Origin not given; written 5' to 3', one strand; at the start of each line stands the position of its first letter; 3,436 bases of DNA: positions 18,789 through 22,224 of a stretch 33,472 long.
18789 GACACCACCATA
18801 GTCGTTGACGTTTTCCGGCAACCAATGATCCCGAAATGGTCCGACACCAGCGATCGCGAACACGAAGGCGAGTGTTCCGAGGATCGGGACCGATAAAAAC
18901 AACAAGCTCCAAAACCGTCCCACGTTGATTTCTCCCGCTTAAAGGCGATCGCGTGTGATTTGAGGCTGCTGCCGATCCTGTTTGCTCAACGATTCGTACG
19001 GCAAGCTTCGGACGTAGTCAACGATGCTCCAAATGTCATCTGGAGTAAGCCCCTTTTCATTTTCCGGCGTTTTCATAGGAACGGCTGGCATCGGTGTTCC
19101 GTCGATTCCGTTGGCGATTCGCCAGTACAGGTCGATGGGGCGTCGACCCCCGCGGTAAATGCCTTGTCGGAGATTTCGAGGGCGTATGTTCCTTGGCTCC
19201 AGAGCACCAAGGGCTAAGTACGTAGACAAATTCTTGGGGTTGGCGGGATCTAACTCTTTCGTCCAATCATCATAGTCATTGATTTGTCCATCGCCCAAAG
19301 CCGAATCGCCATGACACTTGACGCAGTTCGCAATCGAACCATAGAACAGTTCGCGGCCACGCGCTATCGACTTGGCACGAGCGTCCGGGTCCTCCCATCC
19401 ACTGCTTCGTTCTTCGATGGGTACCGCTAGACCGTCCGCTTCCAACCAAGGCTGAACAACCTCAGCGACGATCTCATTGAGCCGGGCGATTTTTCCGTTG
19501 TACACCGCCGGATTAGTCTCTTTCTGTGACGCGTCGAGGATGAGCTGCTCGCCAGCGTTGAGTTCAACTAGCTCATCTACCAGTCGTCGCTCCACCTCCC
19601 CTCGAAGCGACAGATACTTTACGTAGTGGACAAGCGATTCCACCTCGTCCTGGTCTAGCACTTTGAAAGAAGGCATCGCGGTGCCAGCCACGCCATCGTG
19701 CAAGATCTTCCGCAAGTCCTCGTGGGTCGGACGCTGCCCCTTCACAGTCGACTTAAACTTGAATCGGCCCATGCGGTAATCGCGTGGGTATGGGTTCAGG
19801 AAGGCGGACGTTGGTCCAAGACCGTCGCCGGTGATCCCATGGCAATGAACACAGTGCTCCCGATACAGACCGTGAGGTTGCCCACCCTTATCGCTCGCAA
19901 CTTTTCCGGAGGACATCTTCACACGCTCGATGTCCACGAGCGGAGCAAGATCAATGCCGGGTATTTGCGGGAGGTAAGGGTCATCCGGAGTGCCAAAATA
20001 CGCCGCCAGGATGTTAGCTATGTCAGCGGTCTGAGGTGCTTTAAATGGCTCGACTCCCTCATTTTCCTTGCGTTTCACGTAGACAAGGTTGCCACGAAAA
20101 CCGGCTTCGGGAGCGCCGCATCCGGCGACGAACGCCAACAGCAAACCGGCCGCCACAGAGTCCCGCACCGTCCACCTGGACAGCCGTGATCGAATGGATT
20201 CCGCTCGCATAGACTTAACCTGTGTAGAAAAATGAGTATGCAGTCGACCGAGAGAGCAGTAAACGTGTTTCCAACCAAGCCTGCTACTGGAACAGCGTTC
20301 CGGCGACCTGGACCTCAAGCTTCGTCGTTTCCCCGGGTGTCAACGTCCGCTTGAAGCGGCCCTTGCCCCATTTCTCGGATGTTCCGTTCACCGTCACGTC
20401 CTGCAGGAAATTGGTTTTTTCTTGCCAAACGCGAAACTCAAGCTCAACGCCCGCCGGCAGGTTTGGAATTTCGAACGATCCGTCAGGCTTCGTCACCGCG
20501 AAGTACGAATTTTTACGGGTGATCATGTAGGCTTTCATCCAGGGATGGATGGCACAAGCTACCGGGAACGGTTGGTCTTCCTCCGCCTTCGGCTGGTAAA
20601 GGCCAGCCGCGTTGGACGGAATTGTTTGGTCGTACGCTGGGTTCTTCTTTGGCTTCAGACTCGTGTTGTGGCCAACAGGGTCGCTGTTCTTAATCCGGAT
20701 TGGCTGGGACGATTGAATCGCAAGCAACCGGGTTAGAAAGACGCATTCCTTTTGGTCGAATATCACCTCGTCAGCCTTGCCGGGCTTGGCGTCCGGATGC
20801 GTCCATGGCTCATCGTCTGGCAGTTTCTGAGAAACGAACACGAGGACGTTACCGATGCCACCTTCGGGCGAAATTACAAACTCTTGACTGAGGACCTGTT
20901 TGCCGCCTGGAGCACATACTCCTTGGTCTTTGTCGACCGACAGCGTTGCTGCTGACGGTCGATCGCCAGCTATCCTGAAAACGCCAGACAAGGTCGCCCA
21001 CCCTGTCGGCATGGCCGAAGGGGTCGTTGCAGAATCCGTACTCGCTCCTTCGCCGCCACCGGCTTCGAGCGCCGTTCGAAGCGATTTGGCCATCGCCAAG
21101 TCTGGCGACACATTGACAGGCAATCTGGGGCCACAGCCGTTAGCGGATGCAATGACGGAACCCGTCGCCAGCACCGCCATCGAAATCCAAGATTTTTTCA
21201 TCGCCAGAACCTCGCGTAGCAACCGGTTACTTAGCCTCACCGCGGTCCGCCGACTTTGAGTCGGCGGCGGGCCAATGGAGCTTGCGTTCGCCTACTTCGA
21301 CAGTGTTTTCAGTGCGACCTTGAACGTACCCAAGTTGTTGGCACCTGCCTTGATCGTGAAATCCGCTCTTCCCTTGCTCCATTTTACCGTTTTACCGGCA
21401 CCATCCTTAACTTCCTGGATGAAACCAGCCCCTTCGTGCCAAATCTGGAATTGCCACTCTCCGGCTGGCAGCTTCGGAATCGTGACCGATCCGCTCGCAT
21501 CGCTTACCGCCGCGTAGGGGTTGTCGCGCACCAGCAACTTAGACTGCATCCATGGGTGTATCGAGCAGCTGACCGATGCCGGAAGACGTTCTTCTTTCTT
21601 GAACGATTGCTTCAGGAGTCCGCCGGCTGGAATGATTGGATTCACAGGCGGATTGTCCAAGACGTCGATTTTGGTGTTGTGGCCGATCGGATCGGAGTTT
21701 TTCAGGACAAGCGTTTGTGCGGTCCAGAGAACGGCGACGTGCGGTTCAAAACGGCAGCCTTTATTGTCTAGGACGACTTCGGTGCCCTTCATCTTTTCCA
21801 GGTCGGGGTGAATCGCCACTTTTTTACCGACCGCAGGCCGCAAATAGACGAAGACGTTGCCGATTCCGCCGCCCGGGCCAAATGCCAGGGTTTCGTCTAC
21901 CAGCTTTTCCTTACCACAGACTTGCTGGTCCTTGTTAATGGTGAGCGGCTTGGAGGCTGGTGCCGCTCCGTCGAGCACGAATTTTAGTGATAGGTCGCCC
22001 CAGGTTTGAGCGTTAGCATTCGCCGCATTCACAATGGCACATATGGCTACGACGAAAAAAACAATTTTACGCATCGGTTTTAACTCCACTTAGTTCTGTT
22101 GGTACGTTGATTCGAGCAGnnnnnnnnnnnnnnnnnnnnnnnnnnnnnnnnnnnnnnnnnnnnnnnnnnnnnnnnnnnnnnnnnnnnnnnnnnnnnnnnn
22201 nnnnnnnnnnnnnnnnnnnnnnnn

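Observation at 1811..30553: A 22-gene, 28.7-kb unidirectional array encodes a complete quinol-to-oxygen chain plus cofactor biogenesis, then continues into DUF1553/DUF1501 and a copper-monooxygenase-like gene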

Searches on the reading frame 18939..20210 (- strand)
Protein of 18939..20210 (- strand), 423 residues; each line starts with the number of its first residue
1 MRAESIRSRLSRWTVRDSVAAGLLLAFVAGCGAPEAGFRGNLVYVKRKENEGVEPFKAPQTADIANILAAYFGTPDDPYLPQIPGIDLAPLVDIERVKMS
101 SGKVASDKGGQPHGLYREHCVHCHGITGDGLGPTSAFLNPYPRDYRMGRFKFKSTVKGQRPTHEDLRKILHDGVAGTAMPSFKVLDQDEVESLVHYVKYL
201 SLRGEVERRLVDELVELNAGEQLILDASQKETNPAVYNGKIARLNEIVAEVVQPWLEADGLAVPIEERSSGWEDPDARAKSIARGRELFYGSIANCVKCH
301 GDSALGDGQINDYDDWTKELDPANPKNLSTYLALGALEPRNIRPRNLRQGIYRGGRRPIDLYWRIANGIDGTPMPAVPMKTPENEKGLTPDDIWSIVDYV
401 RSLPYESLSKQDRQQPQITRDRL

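Call 4: search_protein_families(library=pfam, proteins=[window:18939-20210:-], max_evalue=0.01)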
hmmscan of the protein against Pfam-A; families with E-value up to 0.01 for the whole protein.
window:18939-20210:- (423 aa): 2 families
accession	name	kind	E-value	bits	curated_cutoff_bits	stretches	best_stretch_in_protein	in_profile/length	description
PF00034.26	Cytochrom_C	-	1.7e-18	68.1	21.3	2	115-200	7-89/90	Cytochrome c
PF13442.11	Cytochrome_CBB3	-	4.1e-16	59.5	27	2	112-197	6-68/68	Cytochrome C oxidase, cbb3-type, subunit III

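Call 10: find_homologous_proteins(query=window:18939-20210:-, max_evalue=1e-10)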
Query window:18939-20210:- (423 aa): 4208 proteins with E <= 1e-10 among 8000 candidates; the best 120 are listed.
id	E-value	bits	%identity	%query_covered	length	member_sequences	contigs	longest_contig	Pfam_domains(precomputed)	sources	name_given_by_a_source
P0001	2.0e-257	872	87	100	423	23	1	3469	PF13442.12,PF00034.27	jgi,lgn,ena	jgi:mono/diheme cytochrome c family protein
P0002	3.9e-254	861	87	100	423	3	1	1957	PF13442.12,PF00034.27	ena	-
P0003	1.3e-245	833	84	100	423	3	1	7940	PF13442.12,PF00034.27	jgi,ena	-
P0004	8.4e-212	722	76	96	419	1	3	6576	PF13442.12,PF00034.27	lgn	-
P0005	9.3e-211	718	73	100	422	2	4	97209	PF13442.12,PF00034.27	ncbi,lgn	ncbi:MAG: cytochrome c [Pirellulales bacterium]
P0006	1.3e-210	718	75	95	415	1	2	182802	PF13442.12,PF00034.27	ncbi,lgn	ncbi:MAG: cytochrome c [Pirellulales bacterium]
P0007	5.9e-209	712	76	95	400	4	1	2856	PF13442.12,PF00034.27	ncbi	-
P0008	9.7e-206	702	74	99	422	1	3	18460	PF13442.12,PF00034.27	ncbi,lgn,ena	-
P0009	4.9e-180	617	67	95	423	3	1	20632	PF13442.12,PF00034.27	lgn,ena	-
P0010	8.3e-174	597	79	76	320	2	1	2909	PF13442.12,PF00034.27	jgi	-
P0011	1.2e-172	593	63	98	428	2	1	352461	PF13442.12,PF00034.27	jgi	jgi:mono/diheme cytochrome c family protein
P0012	1.1e-168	580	61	100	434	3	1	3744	PF13442.12,PF00034.27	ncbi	ncbi:MAG: cytochrome c [Planctomycetota bacterium]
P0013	1.8e-168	579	62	95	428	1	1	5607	PF13442.12,PF00034.27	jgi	-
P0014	1.0e-167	576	63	93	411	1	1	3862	PF13442.12,PF00034.27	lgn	-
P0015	1.0e-167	576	61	96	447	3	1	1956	PF13442.12,PF00034.27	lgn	-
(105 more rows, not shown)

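Call 12: find_related_loci(query=A1, collection=genome_contigs, flank=10000)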
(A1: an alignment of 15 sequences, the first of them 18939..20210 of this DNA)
Query A1 (423 aa) in genome_contigs; peptide patterns used: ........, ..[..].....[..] (x = any residue, [..] = any of these).
599 stretches matched a pattern (row limit reached: there are more); 564 encode a relative of the query (tblastn E <= 1e-3); the best 80 are kept; 80 distinct loci.
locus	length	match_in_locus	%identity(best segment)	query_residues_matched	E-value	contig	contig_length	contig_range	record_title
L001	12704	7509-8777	87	1-423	0e+0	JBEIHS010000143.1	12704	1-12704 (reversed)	MAG: Planctomycetaceae bacterium isolate Sample-102-S76-bin-37 Sample_102_S76-bin_37-k141_633645, whole genome shotgun s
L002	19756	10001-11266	73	1-423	0e+0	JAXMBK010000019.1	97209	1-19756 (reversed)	MAG: Pirellulales bacterium isolate STL-PLA34 C1.187.fa-19, whole genome shotgun sequence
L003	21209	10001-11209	75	21-423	0e+0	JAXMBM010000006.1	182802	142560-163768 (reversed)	MAG: Pirellulales bacterium isolate STL-PLA36 C3.140.fa-6, whole genome shotgun sequence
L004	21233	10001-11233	75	13-423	0e+0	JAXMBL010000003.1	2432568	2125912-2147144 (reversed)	MAG: Pirellulales bacterium isolate STL-PLA35 C1.296.fa-3, whole genome shotgun sequence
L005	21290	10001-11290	63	1-423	1e-177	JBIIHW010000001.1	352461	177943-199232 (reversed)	MAG: Pirellulaceae bacterium isolate ME2001-08-13pf_3300042453_group1_bin193 Rohwer_bin1671_scaffold_9_c1, whole genome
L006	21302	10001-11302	61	1-423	2e-173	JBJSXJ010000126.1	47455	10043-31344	MAG: Planctomycetota bacterium isolate samp_4435_metadecoder_655 samp_4435_888853, whole genome shotgun sequence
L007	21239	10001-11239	55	23-423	1e-146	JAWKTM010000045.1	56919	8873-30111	MAG: Pirellulaceae bacterium isolate ABC2.65 ABC2.65.fa-45, whole genome shotgun sequence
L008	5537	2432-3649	54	25-423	6e-146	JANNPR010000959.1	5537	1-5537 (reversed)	MAG: Planctomycetota bacterium isolate SOY_34_concoct_338_sub SOY_34_k141_3343600, whole genome shotgun sequence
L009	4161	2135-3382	55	21-423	2e-148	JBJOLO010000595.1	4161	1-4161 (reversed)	MAG: Planctomycetota bacterium isolate tombigeeriver_2019_sw_WHONDRS-S19S_0020_B_bin.3 scaffold_2232580, whole genome sh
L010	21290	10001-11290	53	10-422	3e-144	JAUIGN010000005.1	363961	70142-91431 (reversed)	MAG: bacterium isolate Co_bin.157 NODE_248_length_363961_cov_2.186882, whole genome shotgun sequence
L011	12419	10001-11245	52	21-422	9e-142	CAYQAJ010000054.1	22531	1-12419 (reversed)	MAG TPA_asm: uncultured Pirellulaceae bacterium isolate SRP214966_co2_142 genome assembly, contig: NODE_3107_length_2253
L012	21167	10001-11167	54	28-423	3e-140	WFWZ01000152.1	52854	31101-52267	MAG: Planctomycetaceae bacterium isolate S141_3 k151_201704, whole genome shotgun sequence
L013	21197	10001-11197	55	19-423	7e-139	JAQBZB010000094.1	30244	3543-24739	MAG: Planctomycetota bacterium isolate casp150-mb.46 NODE_4033_length_30244_cov_0.129507, whole genome shotgun sequence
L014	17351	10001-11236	54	21-416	7e-138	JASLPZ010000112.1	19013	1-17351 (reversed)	MAG: Pirellulaceae bacterium isolate Arabian11_MAG_71 NODE_112_length_19013_cov_3.713878, whole genome shotgun sequence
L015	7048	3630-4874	53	8-423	5e-138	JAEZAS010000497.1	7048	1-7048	MAG: Planctomycetota bacterium isolate OH_CBrB_161 k127_695701, whole genome shotgun sequence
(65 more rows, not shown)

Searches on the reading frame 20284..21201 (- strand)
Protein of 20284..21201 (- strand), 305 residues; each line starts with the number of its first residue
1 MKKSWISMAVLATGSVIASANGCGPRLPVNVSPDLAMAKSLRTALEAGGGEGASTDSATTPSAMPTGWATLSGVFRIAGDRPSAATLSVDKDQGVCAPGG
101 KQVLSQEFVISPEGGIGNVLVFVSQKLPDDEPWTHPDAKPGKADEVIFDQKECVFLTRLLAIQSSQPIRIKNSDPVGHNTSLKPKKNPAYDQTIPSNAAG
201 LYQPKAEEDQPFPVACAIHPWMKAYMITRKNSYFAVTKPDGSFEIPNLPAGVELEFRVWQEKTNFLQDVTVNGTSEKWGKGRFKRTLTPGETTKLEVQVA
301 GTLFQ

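Call 4: search_protein_families(library=pfam, proteins=[window:20284-21201:-], max_evalue=0.01)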
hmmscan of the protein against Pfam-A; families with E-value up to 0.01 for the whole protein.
window:20284-21201:- (305 aa): 0 families

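Call 35: search_protein_families(library=ncbifam, proteins=[window:20284-21201:-], max_evalue=0.01)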
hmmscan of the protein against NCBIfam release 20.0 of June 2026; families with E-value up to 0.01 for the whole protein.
window:20284-21201:- (305 aa): 0 families

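Call 37: search_solved_structures(query=window:20284-21201:-, max_evalue=1, show_alignments=2)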
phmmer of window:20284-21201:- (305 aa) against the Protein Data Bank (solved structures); distinct sequences matched with E-value up to 1: 0.

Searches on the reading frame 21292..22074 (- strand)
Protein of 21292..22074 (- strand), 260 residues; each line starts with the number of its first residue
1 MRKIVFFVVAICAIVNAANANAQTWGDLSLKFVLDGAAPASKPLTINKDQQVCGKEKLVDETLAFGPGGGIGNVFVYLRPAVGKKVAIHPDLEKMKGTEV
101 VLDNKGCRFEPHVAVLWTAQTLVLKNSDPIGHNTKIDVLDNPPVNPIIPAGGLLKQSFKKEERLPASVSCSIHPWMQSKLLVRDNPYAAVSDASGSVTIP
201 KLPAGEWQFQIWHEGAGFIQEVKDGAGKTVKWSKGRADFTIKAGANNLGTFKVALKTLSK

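Call 4: search_protein_families(library=pfam, proteins=[window:21292-22074:-], max_evalue=0.01)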
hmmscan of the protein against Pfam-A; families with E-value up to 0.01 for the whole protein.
window:21292-22074:- (260 aa): 0 families

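Call 35: search_protein_families(library=ncbifam, proteins=[window:21292-22074:-], max_evalue=0.01)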
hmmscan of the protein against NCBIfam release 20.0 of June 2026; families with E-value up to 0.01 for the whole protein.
window:21292-22074:- (260 aa): 0 families

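Call 36: search_solved_structures(query=window:21292-22074:-, max_evalue=1, show_alignments=2)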
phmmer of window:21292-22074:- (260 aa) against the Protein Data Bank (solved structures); distinct sequences matched with E-value up to 1: 1.
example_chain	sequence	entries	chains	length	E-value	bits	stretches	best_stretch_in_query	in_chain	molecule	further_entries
6q5u_O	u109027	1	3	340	0.19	14.6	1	33-92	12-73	Spike protein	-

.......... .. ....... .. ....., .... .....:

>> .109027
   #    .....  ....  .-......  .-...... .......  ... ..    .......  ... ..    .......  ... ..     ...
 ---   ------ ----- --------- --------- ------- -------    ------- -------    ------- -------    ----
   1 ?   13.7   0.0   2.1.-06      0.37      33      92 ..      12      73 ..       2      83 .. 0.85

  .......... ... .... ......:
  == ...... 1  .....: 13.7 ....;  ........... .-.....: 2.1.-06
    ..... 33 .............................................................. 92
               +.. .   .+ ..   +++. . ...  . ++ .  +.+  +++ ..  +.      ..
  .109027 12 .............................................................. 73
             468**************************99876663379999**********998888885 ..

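Call 55: predict_structure(alignment_id=A3)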
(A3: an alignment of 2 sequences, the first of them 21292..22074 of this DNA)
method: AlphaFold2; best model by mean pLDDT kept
length: 260 residues; sequences in the alignment: 2
mean_pLDDT: 31.8   pTM: 0.27
mean pLDDT of the five models: 31.8, 31.8, 31.1, 30.3, 28.2
residues with pLDDT >= 90: 0; 70-90: 0; 50-70: 10; < 50: 250
segments of 3 or more residues with pLDDT < 50: 1-220, 232-260
pLDDT, mean of each block of 10 residues (from residue 1): 36 31 31 26 24 24 24 35 28 26 23 24 27 28 29 27 24 24 34 41 43 42 53 47 43 33
secondary structure, 60 per line:
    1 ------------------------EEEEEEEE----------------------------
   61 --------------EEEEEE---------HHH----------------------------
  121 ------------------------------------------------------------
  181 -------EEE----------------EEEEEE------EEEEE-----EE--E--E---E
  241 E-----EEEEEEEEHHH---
elements in order: E25-32 E75-80 E188-190 E207-212 E219-223 E247-254
